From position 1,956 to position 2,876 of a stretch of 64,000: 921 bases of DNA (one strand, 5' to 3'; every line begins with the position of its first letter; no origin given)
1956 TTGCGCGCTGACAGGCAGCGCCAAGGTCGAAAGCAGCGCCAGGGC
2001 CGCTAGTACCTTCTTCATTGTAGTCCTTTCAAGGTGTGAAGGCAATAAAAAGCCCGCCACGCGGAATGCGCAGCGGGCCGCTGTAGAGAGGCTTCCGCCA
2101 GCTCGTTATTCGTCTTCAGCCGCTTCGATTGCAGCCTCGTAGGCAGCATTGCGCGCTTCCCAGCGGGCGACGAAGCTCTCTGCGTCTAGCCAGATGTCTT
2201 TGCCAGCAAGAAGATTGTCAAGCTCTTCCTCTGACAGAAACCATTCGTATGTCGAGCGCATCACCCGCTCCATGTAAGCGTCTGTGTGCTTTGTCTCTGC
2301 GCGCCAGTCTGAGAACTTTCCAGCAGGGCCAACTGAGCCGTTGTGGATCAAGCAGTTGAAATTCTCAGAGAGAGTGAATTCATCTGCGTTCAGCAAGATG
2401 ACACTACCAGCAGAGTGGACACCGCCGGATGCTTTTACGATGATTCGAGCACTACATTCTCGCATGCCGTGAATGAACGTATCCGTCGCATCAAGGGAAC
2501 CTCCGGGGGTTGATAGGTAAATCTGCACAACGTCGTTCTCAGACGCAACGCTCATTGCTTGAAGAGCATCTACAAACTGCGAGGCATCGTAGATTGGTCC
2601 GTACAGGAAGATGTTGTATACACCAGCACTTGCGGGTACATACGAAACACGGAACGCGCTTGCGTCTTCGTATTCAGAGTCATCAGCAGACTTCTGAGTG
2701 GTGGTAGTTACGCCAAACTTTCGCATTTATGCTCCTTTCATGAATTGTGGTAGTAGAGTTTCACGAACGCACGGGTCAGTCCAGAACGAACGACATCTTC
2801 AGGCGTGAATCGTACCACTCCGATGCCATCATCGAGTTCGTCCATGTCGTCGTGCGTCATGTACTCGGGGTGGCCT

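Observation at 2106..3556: Early-operon PhoH-like ATPase translationally coupled to a second ClpP-like peptidase distinct from the prohead protease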

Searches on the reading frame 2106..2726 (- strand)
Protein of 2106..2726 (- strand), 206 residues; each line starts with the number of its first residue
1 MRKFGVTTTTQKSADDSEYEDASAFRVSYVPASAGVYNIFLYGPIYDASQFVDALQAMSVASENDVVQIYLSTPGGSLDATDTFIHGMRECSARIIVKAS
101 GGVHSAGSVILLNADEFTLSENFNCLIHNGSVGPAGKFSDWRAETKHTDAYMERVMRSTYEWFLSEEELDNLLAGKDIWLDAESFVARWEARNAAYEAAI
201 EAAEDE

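Call 3: search_protein_families(library=pfam, proteins=[window:2106-2726:-], max_evalue=0.1)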
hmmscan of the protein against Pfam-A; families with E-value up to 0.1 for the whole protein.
window:2106-2726:- (206 aa): 3 families
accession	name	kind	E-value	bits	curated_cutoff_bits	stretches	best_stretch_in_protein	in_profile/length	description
PF00574.28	CLP_protease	-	5.2e-12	46.4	20.2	1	38-182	18-166/182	Clp protease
PF25145.1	NfeD1b_N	-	7.3e-05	22.9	40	1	56-122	21-89/189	NfeD1b, N-terminal domain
PF01972.22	SDH_protease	-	0.006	16.1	31.3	1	53-122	80-149/286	ClpP-like SDH-type serine proteinase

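Call 4: search_protein_families(library=phrogs, proteins=[window:2106-2726:-], max_evalue=0.01)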
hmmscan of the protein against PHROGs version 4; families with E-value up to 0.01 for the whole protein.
window:2106-2726:- (206 aa): 9 families
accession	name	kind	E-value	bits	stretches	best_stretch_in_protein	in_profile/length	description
phrog_1827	-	other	1.6e-42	146.2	1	26-204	14-192/202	ATP-dependent protease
phrog_5410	-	other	4.7e-26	92.8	1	50-191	41-182/323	ATP-dependent protease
phrog_1684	-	head and packaging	1.6e-20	74.7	1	57-202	66-210/284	head maturation protease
phrog_94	-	head and packaging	1.3e-13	52.3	1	34-187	78-242/622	head maturation protease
phrog_26628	-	head and packaging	4e-11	43.8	1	56-188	58-191/290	head maturation protease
phrog_133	-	head and packaging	2.8e-09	37.2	1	35-187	18-171/668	head maturation protease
phrog_3348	-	unknown function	4.8e-09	37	1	19-183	19-186/386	-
phrog_2976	-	head and packaging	9.1e-08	33.2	1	25-186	9-173/394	head maturation protease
phrog_11747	-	unknown function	0.00011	22.4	1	54-121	52-120/290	-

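Call 8: search_dna_similar(query=window:2106-2726:-, collection=phages, mode=protein, max_rows=40)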
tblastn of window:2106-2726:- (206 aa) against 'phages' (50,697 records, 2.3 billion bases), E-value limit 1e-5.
Records with a match: 854; places in all: 854; records where one place covers at least 80% of the query: 107.
Best place of each record, by identity: <60% 854.
By first word of the organism name: Vibrio 202; Pseudomonas 186; Rheinheimera 115; Klebsiella 107; Escherichia 104; Campylobacter 18; Cronobacter 15; Pectobacterium 13; Proteus 12; Salmonella 12; and 25 more.
By host as written in the record: - 143; Rheinheimera sp. BAL341 115; Pseudomonas aeruginosa 49; Klebsiella pneumoniae 35; Escherichia coli 35; Pseudomonas aeruginosa PAO1 25; Vibrio cholerae 19; Pseudomonas syringae pv. actinidiae 18; and 188 more.
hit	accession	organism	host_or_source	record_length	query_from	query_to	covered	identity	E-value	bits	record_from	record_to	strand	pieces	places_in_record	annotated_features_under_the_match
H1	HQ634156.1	Vibrio phage PWH3a-P1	Vibrio natriegens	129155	20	186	81%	33.5%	6e-23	101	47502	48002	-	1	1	hypothetical protein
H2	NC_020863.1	Vibrio phage PWH3a-P1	Vibrio natriegens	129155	20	186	81%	33.5%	6e-23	101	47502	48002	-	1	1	ATP-dependent protease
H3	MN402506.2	Vibrio phage VMJ710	Vibrio cholerae O1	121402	6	186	88%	29.8%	9e-21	95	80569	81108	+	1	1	ATP-dependent Clp protease proteolytic subunit | hypothetical protein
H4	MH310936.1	Vibrio phage ICP1_2012_A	stool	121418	6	186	88%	29.8%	9e-21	95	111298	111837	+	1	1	ClpP ATP-dependent protease subunit | hypothetical protein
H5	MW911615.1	Vibrio phage ICP1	Vibrio cholerae O1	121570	6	186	88%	29.8%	9e-21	95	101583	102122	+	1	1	record has no annotation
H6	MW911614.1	Vibrio phage ICP1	Vibrio cholerae O1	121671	6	186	88%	29.8%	9e-21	95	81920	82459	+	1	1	record has no annotation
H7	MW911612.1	Vibrio phage ICP1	Vibrio cholerae O1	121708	6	186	88%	29.8%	9e-21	95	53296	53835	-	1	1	record has no annotation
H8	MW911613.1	Vibrio phage ICP1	Vibrio cholerae O1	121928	6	186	88%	29.8%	9e-21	95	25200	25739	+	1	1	record has no annotation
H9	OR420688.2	Vibrio phage VRU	Vibrio cholerae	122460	6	186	88%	29.8%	9e-21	95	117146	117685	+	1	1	ATP-dpendent protease | hypothetical protein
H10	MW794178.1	Vibrio phage ICP1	-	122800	6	186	88%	29.8%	9e-21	95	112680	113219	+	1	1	ATP-dependent protease subunit | hypothetical protein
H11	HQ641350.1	Vibrio phage ICP1_2006_B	Vibrio cholerae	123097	6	186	88%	29.8%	9e-21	95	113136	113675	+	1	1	ClpP ATP-dependent protease subunit | hypothetical protein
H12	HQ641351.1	Vibrio phage ICP1_2006_A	Vibrio cholerae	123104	6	186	88%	29.8%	9e-21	95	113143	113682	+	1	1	ClpP ATP-dependent protease subunit | hypothetical protein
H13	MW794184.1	Vibrio phage ICP1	-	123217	6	186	88%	29.8%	9e-21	95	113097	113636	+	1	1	ATP-dependent protease subunit | hypothetical protein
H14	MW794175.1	Vibrio phage ICP1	-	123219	6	186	88%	29.8%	9e-21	95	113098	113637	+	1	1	ATP-dependent protease subunit | hypothetical protein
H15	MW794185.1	Vibrio phage ICP1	-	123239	6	186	88%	29.8%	9e-21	95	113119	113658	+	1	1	ATP-dependent protease subunit | hypothetical protein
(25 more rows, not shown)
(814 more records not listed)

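Call 10: get_annotated_region(hit=H2, flank=5000)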
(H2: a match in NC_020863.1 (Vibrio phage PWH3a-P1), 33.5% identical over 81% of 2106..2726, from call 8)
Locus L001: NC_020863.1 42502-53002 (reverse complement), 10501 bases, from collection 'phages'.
description: Vibrio phage PWH3a-P1 genomic sequence.
organism: Vibrio phage PWH3a-P1 (NCBI taxid 754058)
taxonomy: Viruses; Duplodnaviria; Heunggongvirae; Uroviricota; Caudoviricetes
host: Vibrio natriegens; source: Atlantic: Gulf of Mexico; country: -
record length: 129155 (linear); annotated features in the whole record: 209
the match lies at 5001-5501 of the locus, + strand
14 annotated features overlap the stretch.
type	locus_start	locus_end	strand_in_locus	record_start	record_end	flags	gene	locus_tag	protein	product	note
CDS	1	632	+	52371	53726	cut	-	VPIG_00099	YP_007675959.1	ribonucleoside diphosphate reductase subunit beta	-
CDS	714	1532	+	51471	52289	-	-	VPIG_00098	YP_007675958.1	hypothetical protein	-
CDS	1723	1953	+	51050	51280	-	-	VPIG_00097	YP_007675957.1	hypothetical protein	-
CDS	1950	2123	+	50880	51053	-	-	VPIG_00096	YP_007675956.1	hypothetical protein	-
CDS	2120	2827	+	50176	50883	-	-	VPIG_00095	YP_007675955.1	baseplate hub subunit and tail lysozyme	-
CDS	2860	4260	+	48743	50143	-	-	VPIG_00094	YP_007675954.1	PhoH-like phosphate starvation-inducible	-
CDS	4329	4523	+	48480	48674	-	-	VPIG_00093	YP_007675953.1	hypothetical protein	-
CDS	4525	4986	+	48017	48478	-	-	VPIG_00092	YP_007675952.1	hypothetical protein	-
CDS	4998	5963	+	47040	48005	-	-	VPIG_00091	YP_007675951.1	ATP-dependent protease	-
CDS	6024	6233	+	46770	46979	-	-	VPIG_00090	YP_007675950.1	hypothetical protein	-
CDS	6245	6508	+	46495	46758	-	-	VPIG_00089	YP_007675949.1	hypothetical protein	-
CDS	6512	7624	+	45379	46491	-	-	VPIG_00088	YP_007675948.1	DNA ligase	-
CDS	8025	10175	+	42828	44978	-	-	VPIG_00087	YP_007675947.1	RIIA lysis inhibitor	-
CDS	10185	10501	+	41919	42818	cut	-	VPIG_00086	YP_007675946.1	RIIB lysis inhibitor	-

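Call 11: get_annotated_region(hit=H11, flank=5000)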
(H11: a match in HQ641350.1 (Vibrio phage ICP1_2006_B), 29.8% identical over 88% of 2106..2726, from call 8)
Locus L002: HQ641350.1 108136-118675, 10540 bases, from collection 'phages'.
description: Vibrio phage ICP1_2006_B, complete genome.
organism: Vibrio phage ICP1_2006_B (NCBI taxid 979530)
taxonomy: Viruses; Duplodnaviria; Heunggongvirae; Uroviricota; Caudoviricetes; Mohonavirus
host: Vibrio cholerae; source: -; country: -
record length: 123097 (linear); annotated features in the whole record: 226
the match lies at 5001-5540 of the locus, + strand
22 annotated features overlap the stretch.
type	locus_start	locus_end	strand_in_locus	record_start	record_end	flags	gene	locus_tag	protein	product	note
CDS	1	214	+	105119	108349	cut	-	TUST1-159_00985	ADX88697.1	ribonucleoside triphosphate reductase, alpha chain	COG0209 ribonucleotide reductase, alpha subunit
CDS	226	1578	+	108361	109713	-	-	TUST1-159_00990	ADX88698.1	ribonucleoside triphosphate reductase, beta chain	COG0208 ribonucleotide reductase, beta subunit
CDS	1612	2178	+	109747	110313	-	-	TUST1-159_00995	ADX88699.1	hypothetical protein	-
CDS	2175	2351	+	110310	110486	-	-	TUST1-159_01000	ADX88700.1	hypothetical protein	-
CDS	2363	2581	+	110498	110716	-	-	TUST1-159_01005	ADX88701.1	hypothetical protein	-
CDS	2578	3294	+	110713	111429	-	-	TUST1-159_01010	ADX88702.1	Gp5 baseplate hub subunit and tail lysozyme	-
CDS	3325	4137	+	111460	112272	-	-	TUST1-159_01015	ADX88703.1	hypothetical protein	COG1702 phosphate starvation-inducible protein PhoH, predicted ATPase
CDS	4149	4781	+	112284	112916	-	-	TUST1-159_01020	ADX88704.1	hypothetical protein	-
CDS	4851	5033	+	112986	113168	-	-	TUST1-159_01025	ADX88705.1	hypothetical protein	-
CDS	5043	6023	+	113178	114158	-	-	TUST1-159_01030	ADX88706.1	ClpP ATP-dependent protease subunit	COG0740 protease subunit of ATP-dependent Clp proteases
CDS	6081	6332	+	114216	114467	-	-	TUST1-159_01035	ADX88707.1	hypothetical protein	-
CDS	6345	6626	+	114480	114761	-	-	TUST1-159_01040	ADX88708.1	hypothetical protein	-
CDS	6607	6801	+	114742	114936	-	-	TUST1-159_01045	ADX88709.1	hypothetical protein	-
CDS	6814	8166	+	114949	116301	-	30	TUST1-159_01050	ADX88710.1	DNA ligase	COG1793 ATP-dependent DNA ligase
CDS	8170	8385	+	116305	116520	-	-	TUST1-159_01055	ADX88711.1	hypothetical protein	-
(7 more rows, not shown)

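Call 12: find_homologous_proteins(query=window:2106-2726:-, max_evalue=0.00001)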
Query window:2106-2726:- (206 aa): 192 proteins with E <= 0.00001 among 346 candidates; the best 120 are listed.
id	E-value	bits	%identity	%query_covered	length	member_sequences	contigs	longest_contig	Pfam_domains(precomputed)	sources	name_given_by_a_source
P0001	2.1e-122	424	94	100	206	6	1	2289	PF00574.29,PF25145.2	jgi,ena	jgi:ATP-dependent protease ClpP protease subunit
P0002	1.1e-112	392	87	100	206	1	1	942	PF00574.29,PF25145.2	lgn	-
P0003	3.2e-110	384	87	94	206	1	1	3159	PF00574.29,PF25145.2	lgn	-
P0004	3.6e-77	276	66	88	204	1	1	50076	PF00574.29,PF25145.2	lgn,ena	-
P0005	1.4e-76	274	64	91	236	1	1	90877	PF00574.29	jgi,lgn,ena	-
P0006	3.9e-76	273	67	89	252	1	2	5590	PF00574.29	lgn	-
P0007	1.2e-75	271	59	99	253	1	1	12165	PF00574.29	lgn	-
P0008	4.0e-75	270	66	91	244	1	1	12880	PF00574.29,PF25145.2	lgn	-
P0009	4.7e-75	269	64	88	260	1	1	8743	PF00574.29,PF25145.2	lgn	-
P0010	4.2e-73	263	64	88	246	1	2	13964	PF00574.29,PF25145.2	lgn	-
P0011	4.9e-73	263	64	91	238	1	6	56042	PF00574.29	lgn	-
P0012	5.3e-73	263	64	82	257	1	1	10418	PF00574.29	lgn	-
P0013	1.4e-72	261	57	100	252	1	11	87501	PF00574.29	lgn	-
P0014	3.3e-72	260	63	89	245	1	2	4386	PF00574.29,PF25145.2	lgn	-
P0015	2.2e-71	257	62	90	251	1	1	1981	PF00574.29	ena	-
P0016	1.2e-69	252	58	97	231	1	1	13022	PF00574.29,PF25145.2,PF01972.22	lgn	-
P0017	1.4e-69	252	66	86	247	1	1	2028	PF00574.29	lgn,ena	-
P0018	2.3e-69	251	61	90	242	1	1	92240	PF00574.29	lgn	-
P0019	8.7e-69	249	63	86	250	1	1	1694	PF00574.29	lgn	-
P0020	1.5e-68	248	60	88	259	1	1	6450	PF00574.29,PF25145.2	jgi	jgi:ATP-dependent protease ClpP protease subunit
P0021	3.0e-68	247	64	82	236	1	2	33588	PF00574.29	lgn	-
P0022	6.2e-68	246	59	95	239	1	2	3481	PF00574.29,PF01972.22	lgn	-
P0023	8.4e-68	246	62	87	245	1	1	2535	PF00574.29,PF25145.2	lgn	-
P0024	3.4e-67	244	60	82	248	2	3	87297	PF00574.29,PF25145.2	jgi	jgi:ATP-dependent protease ClpP protease subunit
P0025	5.2e-67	243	64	82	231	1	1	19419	PF00574.29,PF25145.2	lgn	-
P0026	1.1e-66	242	57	99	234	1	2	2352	PF00574.29,PF25145.2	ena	-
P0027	1.2e-66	242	59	91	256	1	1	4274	PF00574.29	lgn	-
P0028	1.3e-66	242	55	91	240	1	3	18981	PF00574.29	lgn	-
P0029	1.6e-66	242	62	82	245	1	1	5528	PF00574.29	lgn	-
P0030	1.6e-66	242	57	94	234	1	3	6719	PF00574.29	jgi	jgi:ATP-dependent protease ClpP protease subunit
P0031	2.1e-66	241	60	85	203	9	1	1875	PF00574.29,PF25145.2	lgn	-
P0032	3.0e-66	241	60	88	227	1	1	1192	PF00574.29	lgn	-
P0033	3.5e-66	240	65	82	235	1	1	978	PF00574.29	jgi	jgi:ATP-dependent protease ClpP protease subunit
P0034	4.7e-66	240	59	87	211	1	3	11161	PF00574.29,PF01972.22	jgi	jgi:ATP-dependent protease ClpP protease subunit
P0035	6.4e-66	240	57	91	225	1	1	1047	PF00574.29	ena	-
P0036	6.9e-66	239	63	82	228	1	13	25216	PF00574.29,PF25145.2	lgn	-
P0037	7.2e-66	239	62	82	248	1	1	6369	PF00574.29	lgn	-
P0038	1.4e-65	238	64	82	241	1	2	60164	PF00574.29,PF25145.2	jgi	-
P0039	2.0e-65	238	56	94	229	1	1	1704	PF00574.29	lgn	-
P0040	2.1e-65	238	55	93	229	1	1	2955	PF00574.29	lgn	-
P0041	4.0e-65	237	56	97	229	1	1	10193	PF00574.29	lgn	-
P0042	5.7e-65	236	57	95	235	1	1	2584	PF00574.29,PF25145.2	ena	-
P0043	1.0e-64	236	60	89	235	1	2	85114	PF00574.29,PF25145.2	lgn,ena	-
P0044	1.8e-64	235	60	88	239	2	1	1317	PF00574.29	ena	-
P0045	1.9e-64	235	58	90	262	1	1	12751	PF00574.29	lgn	-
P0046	2.2e-64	235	57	89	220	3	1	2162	PF00574.29,PF25145.2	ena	-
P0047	2.8e-64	234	57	88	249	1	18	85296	PF00574.29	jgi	jgi:ATP-dependent protease ClpP protease subunit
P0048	3.5e-64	234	59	89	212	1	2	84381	PF00574.29,PF25145.2,PF01972.22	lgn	-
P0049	4.9e-64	233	58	92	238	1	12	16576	PF00574.29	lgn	-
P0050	5.9e-64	233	57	91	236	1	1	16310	PF00574.29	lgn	-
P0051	6.0e-64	233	55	93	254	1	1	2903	PF00574.29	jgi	jgi:ATP-dependent protease ClpP protease subunit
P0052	6.0e-64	233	58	84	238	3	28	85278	PF00574.29,PF25145.2,PF01972.22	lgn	-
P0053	6.4e-64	233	61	87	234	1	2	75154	PF00574.29,PF25145.2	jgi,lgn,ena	-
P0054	1.5e-63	232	56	96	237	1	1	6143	PF00574.29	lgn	-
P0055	2.3e-63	231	55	94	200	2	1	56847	PF00574.29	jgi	-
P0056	2.5e-63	231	59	85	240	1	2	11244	PF00574.29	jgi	jgi:ATP-dependent protease ClpP protease subunit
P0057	3.5e-63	231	57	88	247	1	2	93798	PF00574.29,PF25145.2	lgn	-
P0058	3.5e-63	231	61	86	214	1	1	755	PF00574.29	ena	-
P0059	4.9e-63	230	55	92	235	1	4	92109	PF00574.29,PF25145.2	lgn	-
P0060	5.1e-63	230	62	82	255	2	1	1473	PF00574.29,PF25145.2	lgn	-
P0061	5.1e-63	230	61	82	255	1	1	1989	PF00574.29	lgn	-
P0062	5.7e-63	230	56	95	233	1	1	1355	PF00574.29,PF25145.2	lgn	-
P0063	8.3e-63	229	58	84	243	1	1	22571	PF00574.29,PF25145.2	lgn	-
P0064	9.1e-63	229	53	91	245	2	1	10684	PF00574.29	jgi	jgi:ATP-dependent protease ClpP protease subunit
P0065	1.7e-62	228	57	88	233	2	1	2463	PF00574.29,PF25145.2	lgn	-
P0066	3.1e-62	228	54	91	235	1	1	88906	PF00574.29,PF25145.2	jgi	jgi:ATP-dependent protease ClpP protease subunit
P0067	3.2e-62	227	59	84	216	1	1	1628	PF00574.29,PF25145.2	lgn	-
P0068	4.6e-62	227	58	87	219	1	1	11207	PF00574.29,PF25145.2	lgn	-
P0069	5.5e-62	227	52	91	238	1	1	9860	PF00574.29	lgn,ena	-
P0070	1.1e-61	226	55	94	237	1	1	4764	PF00574.29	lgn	-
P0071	1.1e-61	226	59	87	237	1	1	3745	PF00574.29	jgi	jgi:ATP-dependent protease ClpP protease subunit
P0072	1.1e-61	226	56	90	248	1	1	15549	PF00574.29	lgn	-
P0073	1.2e-61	226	55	92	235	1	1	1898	PF00574.29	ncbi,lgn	-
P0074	1.6e-61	225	53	100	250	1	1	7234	PF00574.29,PF25145.2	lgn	-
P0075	2.2e-61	225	54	92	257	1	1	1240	PF00574.29,PF25145.2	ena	-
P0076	2.5e-61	225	57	83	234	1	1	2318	PF00574.29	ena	-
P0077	2.5e-61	225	56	83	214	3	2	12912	PF00574.29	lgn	-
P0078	4.5e-61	224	57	88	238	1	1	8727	PF00574.29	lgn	-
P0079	4.6e-61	224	57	83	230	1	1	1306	PF00574.29,PF25145.2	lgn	-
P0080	4.7e-61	224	53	96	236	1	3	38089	PF00574.29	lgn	-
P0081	5.0e-61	224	55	96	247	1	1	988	PF00574.29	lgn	-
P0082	7.1e-61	223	58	87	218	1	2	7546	PF00574.29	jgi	jgi:ATP-dependent protease ClpP protease subunit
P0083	8.8e-61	223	55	89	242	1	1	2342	PF00574.29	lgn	-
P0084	9.7e-61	223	51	97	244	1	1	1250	PF00574.29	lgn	-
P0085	1.3e-60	222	58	82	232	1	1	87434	PF00574.29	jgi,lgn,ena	-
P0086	1.5e-60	222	55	88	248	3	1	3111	PF00574.29,PF25145.2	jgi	jgi:ATP-dependent protease ClpP protease subunit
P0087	1.5e-60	222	54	91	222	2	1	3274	PF00574.29,PF25145.2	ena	-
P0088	1.5e-60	222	56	84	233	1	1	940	PF00574.29,PF25145.2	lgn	-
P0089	1.7e-60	222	56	85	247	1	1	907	PF00574.29,PF25145.2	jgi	jgi:ATP-dependent protease ClpP protease subunit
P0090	1.9e-60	222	55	89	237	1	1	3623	PF00574.29,PF25145.2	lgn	-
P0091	2.2e-60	222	57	88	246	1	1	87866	PF00574.29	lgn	-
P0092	2.3e-60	221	56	90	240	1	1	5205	PF00574.29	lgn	-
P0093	3.2e-60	221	52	86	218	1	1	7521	PF00574.29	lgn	-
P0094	4.9e-60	220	56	92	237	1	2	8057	PF00574.29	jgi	jgi:ATP-dependent protease ClpP protease subunit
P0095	6.5e-60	220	55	88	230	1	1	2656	PF00574.29,PF25145.2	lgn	-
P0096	1.3e-59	219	50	92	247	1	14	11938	PF00574.29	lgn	-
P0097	1.3e-59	219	54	92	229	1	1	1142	PF00574.29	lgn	-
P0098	1.5e-59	219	52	89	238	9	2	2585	PF00574.29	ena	-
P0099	1.7e-59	219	55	89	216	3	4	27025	PF00574.29,PF25145.2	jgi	jgi:ATP-dependent protease ClpP protease subunit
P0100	2.3e-59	218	53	90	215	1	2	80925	PF00574.29,PF25145.2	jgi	jgi:ATP-dependent protease ClpP protease subunit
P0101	2.8e-59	218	55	87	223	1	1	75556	PF00574.29,PF25145.2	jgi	jgi:ATP-dependent protease ClpP protease subunit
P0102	3.1e-59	218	51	95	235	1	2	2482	PF00574.29,PF25145.2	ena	-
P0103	5.0e-59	217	52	93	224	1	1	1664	PF00574.29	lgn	-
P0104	5.1e-59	217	59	82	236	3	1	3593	PF00574.29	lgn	-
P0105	5.9e-59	217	49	99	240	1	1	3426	PF00574.29,PF25145.2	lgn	-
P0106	8.1e-59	216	57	85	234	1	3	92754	PF00574.29,PF25145.2,PF01972.22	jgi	jgi:ATP-dependent protease ClpP protease subunit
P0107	8.7e-59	216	50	93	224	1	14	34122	PF00574.29,PF25145.2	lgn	-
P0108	1.4e-58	216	55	82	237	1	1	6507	PF00574.29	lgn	-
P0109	1.6e-58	215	52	99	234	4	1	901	PF00574.29,PF25145.2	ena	-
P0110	1.6e-58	215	53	92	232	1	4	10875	PF00574.29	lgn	-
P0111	1.9e-58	215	51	95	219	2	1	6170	PF00574.29,PF25145.2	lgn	-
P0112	2.3e-58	215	57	83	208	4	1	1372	PF00574.29,PF25145.2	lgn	-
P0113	2.4e-58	215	53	90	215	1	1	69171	PF00574.29,PF25145.2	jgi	jgi:ATP-dependent protease ClpP protease subunit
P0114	3.0e-58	215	50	93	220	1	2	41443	PF00574.29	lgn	-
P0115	3.2e-58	214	53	89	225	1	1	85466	PF00574.29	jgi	jgi:ATP-dependent protease ClpP protease subunit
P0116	4.4e-58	214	53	96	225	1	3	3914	PF00574.29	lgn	-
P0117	7.7e-58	213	61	83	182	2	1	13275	PF00574.29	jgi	jgi:ATP-dependent protease ClpP protease subunit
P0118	9.6e-58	213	51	98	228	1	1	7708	PF00574.29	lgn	-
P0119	1.3e-57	212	52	89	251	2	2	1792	PF00574.29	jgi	jgi:ATP-dependent protease ClpP protease subunit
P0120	1.3e-57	212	56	83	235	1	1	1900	PF00574.29,PF25145.2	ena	-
